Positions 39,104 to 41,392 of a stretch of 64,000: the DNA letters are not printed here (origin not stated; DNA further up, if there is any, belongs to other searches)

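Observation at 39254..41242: Apparent GlmM::GlmU-acetyltransferase fusion lacking the uridylyltransferase domain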

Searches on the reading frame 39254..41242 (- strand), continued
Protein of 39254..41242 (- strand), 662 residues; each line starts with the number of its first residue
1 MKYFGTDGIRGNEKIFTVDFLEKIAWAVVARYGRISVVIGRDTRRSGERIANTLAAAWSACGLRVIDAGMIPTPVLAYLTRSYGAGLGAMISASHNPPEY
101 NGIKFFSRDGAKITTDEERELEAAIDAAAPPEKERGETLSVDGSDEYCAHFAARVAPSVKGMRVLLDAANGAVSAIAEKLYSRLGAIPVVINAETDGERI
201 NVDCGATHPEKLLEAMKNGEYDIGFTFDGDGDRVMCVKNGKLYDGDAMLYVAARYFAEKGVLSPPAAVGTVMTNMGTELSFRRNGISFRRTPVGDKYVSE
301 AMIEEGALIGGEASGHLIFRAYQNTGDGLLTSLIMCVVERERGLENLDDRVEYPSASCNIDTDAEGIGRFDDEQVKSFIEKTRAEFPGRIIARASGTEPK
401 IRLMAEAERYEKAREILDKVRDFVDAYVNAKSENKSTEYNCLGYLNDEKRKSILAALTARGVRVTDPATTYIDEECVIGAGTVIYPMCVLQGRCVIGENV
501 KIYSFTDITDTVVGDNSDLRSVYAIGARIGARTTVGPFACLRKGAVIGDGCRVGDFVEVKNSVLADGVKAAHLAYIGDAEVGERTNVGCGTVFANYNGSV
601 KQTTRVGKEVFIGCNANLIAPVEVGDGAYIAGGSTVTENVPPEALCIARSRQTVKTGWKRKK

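Call 28: list_cluster_members(proteins=[P0023, P0024, P0036, P0042, P0045, P0002])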
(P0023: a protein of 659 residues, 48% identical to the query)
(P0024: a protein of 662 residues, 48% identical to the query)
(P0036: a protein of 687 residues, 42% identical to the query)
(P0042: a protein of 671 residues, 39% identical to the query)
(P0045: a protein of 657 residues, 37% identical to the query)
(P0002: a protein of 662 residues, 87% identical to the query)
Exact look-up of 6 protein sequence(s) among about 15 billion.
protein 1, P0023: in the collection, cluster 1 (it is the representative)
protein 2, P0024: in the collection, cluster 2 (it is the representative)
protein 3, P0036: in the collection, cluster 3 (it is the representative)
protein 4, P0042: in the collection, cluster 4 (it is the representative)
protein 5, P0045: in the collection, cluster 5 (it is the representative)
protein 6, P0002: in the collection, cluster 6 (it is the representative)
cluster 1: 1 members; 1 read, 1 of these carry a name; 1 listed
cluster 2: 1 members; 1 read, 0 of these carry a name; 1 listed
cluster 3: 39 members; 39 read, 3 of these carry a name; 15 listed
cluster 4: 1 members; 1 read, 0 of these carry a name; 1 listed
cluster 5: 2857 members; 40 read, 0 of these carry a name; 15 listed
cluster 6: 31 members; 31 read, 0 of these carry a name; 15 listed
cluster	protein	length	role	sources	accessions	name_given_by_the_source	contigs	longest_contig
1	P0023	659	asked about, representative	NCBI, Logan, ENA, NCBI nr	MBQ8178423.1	MAG: hypothetical protein IJ033_04440 [Clostridia bacterium] | hypothetical protein [Clostridia bacterium]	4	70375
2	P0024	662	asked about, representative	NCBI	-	-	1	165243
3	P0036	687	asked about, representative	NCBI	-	-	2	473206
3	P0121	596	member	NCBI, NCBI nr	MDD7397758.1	MAG: phosphoglucosamine mutase, partial [Firmicutes bacterium] | phosphoglucosamine mutase [Bacillota bacterium]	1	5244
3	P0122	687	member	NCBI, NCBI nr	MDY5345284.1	MAG: phosphoglucosamine mutase [Eubacteriales bacterium] | phosphoglucosamine mutase [Eubacteriales bacterium]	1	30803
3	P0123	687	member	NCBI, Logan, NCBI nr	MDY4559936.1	MAG: phosphoglucosamine mutase [Eubacteriales bacterium] | phosphoglucosamine mutase [Eubacteriales bacterium]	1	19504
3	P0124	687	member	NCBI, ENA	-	-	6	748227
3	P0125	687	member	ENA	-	-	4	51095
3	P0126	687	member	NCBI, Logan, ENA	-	-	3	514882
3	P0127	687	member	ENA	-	-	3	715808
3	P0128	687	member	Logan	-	-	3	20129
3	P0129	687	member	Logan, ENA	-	-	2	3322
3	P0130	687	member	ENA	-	-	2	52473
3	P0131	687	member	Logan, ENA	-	-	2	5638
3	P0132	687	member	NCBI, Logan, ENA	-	-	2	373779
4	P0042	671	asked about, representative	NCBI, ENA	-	-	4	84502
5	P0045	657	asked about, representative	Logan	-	-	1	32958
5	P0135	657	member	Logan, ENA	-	-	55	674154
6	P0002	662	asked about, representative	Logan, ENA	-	-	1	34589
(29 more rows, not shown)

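Call 37: search_solved_structures(query=window:39254-41242:-, max_evalue=1e-20, show_alignments=0)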
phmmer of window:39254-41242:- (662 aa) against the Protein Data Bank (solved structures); distinct sequences matched with E-value up to 1e-20: 42.
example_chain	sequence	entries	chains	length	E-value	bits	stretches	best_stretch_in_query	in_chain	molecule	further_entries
6gyz_A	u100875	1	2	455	1.8e-81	277.6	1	2-425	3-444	Phosphoglucosamine mutase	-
3pdk_A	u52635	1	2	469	2.4e-80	274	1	2-430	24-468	Phosphoglucosamine mutase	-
9g69_A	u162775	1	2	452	1.2e-79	271.7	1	2-430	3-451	Phosphoglucosamine mutase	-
7ojr_A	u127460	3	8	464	1.8e-77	264.5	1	2-424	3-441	Phosphoglucosamine mutase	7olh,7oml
3i3w_A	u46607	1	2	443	4.1e-68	233.5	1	2-411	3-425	Phosphoglucosamine mutase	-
7ojs_C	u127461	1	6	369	6.5e-68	232.9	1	2-336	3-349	Phosphoglucosamine mutase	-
9dqf_A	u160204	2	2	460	2.8e-57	197.7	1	460-659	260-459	Bifunctional protein GlmU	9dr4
7k47_A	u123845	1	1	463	3.1e-48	167.8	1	450-660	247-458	Bifunctional protein GlmU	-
3d8v_A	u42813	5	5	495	3.4e-48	167.7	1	444-661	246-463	Bifunctional protein glmU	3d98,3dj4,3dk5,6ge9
3spt_A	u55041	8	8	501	3.5e-48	167.7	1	444-661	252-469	Bifunctional protein glmU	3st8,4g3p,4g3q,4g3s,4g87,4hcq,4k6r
3foq_A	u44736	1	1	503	3.5e-48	167.7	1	444-661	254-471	Bifunctional protein glmU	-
9du5_A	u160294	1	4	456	1.6e-46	162.2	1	2-418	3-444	Phosphoglucomutase/phosphomannomutase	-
4aa7_A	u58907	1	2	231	3.5e-45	157.8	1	457-660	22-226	BIFUNCTIONAL PROTEIN GLMU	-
9mh4_A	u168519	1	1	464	3.5e-45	157.7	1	457-660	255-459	Bifunctional protein GlmU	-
1wqa_A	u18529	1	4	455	4.2e-45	157.5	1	2-418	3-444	phospho-sugar mutase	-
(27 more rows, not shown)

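Call 48: list_cluster_members(proteins=[P0018, P0019, P0012, P0028, P0049, P0135, P0124, P0174, P0238, P0194])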
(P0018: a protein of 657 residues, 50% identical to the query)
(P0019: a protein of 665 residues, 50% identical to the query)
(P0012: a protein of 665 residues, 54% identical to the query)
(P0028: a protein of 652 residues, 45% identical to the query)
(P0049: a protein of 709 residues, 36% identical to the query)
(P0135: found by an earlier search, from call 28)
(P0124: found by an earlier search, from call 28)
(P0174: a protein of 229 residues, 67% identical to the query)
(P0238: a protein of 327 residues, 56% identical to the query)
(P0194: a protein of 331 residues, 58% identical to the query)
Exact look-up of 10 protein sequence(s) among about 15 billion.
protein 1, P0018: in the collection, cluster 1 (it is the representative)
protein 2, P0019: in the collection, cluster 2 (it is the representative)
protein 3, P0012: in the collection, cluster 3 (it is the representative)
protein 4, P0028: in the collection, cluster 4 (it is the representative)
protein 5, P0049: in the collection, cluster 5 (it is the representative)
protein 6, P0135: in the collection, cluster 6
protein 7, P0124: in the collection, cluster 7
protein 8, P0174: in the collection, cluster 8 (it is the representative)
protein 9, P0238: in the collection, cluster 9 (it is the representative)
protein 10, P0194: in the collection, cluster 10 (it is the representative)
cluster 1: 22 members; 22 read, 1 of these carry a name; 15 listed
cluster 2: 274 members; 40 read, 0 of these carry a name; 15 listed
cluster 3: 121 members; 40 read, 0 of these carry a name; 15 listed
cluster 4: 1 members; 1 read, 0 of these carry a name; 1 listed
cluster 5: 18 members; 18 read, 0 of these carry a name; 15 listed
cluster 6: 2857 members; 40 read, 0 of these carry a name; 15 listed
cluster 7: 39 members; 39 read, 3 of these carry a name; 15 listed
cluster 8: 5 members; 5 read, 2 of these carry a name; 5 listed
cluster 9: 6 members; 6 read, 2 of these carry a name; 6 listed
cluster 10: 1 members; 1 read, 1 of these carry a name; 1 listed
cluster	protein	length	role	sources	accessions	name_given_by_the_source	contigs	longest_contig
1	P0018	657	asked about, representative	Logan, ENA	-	-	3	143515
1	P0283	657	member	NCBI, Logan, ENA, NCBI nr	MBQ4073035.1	MAG: hypothetical protein IJD50_04910 [Clostridia bacterium] | hypothetical protein [Clostridia bacterium]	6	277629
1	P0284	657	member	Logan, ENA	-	-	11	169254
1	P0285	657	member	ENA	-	-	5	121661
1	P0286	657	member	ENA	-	-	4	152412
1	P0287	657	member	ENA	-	-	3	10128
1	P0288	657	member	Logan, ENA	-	-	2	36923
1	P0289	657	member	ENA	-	-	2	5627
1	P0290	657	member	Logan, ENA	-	-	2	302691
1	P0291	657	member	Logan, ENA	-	-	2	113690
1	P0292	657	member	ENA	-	-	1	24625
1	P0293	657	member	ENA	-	-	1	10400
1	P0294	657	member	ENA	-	-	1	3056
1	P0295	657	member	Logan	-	-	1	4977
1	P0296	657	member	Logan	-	-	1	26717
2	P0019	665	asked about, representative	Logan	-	-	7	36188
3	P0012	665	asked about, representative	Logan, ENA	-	-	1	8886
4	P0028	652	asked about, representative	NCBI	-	-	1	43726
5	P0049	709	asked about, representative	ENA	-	-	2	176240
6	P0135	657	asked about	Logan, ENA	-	-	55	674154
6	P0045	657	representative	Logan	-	-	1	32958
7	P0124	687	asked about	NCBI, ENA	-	-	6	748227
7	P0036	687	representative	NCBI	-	-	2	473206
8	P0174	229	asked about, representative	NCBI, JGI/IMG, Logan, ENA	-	bifunctional UDP-N-acetylglucosamine pyrophosphorylase/glucosamine-1-phosphate ...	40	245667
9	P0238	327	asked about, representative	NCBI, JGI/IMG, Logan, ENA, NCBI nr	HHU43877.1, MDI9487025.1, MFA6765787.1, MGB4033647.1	MAG: DapH/DapD/GlmU-related protein [Bacillota bacterium] | bifunctional UDP-N-acetylglucosamine pyrophosphorylase/glucosamine-1-phosphate ... | DapH/DapD/GlmU-related protein [Bacillota bacterium]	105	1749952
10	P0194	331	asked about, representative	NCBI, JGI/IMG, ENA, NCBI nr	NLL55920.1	MAG: hypothetical protein GX242_01770 [Clostridiales bacterium] | hypothetical protein [Clostridiales bacterium]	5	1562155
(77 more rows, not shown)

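Call 49: search_protein_representatives(protein=window:39254-41242:-)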
Query: 662 residues. Proteins with E-value up to 0.001 (for the whole library): 32661; up to 1e-10: 17111; up to 1e-30: 4916. The best 150 are listed.
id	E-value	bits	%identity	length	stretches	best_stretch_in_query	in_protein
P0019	2.3e-193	660.6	50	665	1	2-655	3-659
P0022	6.7e-192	655.7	49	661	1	3-660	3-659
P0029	6.0e-179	612.9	46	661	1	1-660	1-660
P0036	7.4e-145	500.3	44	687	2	2-425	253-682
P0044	5.7e-130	451.1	50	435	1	1-428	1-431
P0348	9.8e-130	450.4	44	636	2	2-432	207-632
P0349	3.6e-113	395.6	40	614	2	2-411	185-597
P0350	5.0e-112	391.9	41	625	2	2-408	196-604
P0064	2.6e-110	386.2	47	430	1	1-424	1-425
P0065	4.6e-110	385.4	46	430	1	1-424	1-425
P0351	8.9e-108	377.8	37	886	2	1-424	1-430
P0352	1.2e-106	374.1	38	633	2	2-409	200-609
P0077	3.8e-106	372.4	47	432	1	1-419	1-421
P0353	1.7e-104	366.9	36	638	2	2-423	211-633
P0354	2.7e-104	366.3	38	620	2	2-422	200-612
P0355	3.7e-102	359.3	37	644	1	1-660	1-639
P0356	2.8e-98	346.5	35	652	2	2-420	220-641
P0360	3.1e-89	316.6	33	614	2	2-416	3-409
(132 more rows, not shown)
